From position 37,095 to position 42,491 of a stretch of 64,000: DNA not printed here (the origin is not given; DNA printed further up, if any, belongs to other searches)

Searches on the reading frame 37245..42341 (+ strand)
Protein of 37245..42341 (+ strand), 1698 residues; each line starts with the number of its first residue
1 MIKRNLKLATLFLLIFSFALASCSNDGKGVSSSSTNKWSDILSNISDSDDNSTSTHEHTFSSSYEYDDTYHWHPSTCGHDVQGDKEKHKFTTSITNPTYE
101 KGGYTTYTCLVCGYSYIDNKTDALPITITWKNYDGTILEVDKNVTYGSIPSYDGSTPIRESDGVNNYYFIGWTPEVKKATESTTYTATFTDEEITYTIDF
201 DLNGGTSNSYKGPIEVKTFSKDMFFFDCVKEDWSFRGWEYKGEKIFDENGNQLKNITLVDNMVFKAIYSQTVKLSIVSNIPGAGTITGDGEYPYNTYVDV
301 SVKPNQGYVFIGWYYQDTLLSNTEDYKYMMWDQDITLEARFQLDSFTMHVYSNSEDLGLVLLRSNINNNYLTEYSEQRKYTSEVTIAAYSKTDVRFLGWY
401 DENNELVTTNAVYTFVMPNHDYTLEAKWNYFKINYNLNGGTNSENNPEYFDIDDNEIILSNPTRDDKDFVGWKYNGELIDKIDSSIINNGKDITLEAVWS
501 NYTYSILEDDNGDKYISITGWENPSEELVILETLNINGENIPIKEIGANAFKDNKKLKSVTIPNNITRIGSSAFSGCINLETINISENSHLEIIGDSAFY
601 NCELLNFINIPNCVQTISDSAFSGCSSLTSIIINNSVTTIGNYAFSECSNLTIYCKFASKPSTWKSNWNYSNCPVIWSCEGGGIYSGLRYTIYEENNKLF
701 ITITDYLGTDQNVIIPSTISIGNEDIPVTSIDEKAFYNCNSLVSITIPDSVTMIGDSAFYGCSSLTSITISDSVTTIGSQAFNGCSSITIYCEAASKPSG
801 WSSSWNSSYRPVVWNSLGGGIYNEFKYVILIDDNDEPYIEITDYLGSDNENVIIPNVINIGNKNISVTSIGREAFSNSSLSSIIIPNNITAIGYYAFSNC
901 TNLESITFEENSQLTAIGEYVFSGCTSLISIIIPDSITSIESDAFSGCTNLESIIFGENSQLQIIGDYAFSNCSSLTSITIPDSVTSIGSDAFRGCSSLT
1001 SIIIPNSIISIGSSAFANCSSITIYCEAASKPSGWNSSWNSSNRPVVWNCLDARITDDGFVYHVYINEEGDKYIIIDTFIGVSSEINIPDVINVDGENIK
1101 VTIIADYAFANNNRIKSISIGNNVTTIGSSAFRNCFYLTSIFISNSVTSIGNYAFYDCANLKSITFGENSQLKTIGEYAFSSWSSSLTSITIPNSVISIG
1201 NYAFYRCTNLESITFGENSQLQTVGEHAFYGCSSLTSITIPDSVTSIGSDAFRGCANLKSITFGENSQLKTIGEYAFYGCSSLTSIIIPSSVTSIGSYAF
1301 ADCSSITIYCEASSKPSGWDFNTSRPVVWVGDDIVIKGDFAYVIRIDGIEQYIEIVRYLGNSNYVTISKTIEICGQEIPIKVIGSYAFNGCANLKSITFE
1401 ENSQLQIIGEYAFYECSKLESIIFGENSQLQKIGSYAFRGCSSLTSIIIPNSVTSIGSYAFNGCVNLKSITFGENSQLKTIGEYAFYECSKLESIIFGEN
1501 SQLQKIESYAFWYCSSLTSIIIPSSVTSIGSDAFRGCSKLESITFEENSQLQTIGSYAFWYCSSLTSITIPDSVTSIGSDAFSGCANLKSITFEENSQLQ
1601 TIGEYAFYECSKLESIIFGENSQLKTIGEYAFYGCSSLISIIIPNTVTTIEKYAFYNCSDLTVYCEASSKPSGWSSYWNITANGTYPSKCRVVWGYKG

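Call 8: search_protein_families(library=pfam, proteins=[window:37245-42341:+], max_evalue=0.01)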
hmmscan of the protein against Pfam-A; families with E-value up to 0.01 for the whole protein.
window:37245-42341:+ (1698 aa): 5 families
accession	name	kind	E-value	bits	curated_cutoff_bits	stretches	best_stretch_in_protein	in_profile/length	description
PF13306.12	LRR_5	-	1.8e-235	768.5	27.7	9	1173-1306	1-126/127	BspA type Leucine rich repeat region (6 copies)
PF13855.12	LRR_8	-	3.2e-91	299.5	27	12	564-612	11-58/61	Leucine rich repeat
PF12799.13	LRR_4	-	3.3e-22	78.5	27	0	556-593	2-38/44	Leucine Rich repeats (2 copies)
PF18998.6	Flg_new_2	-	1.4e-15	57.5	23.6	2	282-343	9-71/73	Divergent InlB B-repeat domain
PF09479.16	Flg_new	-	1.9e-14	53.9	27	1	431-497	1-64/65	Listeria-Bacteroides repeat domain (List_Bact_rpt)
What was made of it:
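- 37245..42341 (+): BspA-type LRR surface lipoprotein gene, 1698 aa. It matches LRR_5 at E = 1.8e-235 and Flg_new (call 8).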
